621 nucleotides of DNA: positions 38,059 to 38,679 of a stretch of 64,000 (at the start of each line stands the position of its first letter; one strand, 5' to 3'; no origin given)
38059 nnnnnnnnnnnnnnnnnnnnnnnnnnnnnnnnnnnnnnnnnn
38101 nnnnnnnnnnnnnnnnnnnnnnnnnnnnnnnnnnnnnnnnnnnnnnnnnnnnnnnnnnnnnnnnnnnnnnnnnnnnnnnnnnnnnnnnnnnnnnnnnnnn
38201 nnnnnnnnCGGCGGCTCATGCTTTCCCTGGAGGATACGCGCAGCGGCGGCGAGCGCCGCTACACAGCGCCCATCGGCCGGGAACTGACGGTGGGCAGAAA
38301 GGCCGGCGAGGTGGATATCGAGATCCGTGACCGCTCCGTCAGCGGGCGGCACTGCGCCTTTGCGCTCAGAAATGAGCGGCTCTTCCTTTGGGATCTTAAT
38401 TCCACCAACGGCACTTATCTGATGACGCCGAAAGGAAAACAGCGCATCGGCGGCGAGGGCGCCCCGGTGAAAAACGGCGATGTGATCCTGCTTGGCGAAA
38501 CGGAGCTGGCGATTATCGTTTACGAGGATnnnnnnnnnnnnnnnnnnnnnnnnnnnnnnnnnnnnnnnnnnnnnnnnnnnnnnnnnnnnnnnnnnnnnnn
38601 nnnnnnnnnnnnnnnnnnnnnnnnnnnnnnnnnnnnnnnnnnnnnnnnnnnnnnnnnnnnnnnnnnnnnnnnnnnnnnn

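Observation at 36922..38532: vWA(MIDAS)-TM-FHA protein directly upstream of essC: candidate outside-in adaptor for the secretion ATPase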

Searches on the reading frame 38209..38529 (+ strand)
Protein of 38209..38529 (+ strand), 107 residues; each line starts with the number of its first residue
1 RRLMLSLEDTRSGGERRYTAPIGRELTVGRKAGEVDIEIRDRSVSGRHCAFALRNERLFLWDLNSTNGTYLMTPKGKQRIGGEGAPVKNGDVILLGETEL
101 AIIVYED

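Call 70: search_solved_structures(query=window:38209-38529:+, max_evalue=0.001, show_alignments=3)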
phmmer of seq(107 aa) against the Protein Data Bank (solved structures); distinct sequences matched with E-value up to 0.001: 6.
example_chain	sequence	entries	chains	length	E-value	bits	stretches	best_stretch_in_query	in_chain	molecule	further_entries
5a8i_A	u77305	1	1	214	5.6e-06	29.9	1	27-100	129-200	ARNA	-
8s05_C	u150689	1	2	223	6.5e-06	29.7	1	27-99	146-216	Conserved protein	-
2kkl_A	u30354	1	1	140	0.00029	24.4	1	26-101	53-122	Uncharacterized protein Mb1858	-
2kfu_A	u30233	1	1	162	0.00042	23.9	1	26-101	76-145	Rv1827 pThr 22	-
6i2p_D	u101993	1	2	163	0.00042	23.8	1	26-101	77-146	Glycogen accumulation regulator GarA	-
7rj3_A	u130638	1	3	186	0.00057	23.4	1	27-101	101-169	Glycogen accumulation regulator GarA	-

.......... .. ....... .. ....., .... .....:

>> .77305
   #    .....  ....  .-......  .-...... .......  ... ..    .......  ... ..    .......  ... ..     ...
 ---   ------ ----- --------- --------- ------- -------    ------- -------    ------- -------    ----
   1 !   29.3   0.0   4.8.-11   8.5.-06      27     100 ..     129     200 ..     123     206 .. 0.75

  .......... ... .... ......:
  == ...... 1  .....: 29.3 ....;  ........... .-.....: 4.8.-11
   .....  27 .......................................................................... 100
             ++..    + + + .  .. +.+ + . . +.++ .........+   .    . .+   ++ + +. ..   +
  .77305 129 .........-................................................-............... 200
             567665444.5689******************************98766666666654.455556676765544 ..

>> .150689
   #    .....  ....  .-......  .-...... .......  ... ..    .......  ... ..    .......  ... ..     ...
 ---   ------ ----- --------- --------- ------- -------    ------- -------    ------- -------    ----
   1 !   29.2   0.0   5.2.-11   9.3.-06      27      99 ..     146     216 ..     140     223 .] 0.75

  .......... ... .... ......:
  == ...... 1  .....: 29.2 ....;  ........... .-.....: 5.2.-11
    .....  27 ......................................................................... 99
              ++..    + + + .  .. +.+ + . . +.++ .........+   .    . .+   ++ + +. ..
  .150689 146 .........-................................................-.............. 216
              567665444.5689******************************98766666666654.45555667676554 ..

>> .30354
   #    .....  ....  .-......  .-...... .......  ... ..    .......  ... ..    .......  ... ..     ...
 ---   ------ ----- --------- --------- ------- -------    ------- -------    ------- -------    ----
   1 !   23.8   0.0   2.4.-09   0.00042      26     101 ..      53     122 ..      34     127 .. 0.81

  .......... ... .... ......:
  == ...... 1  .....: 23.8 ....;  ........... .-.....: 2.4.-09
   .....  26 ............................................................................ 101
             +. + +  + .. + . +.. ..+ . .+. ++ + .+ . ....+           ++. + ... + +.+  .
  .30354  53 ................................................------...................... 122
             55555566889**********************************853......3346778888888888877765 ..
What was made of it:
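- Closest known: GarA/OdhI FHA phospho-switch of Actinobacteria. Same: GarA is among the top PDB sequence hits (call 70).
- The FHA is closest in sequence to ArnA, the FHA partner of the vWA protein ArnB, and then to GarA, whose own phospho-threonine motif binds its FHA (call 70; PDB 5a8i, 8s05, 2kfu).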
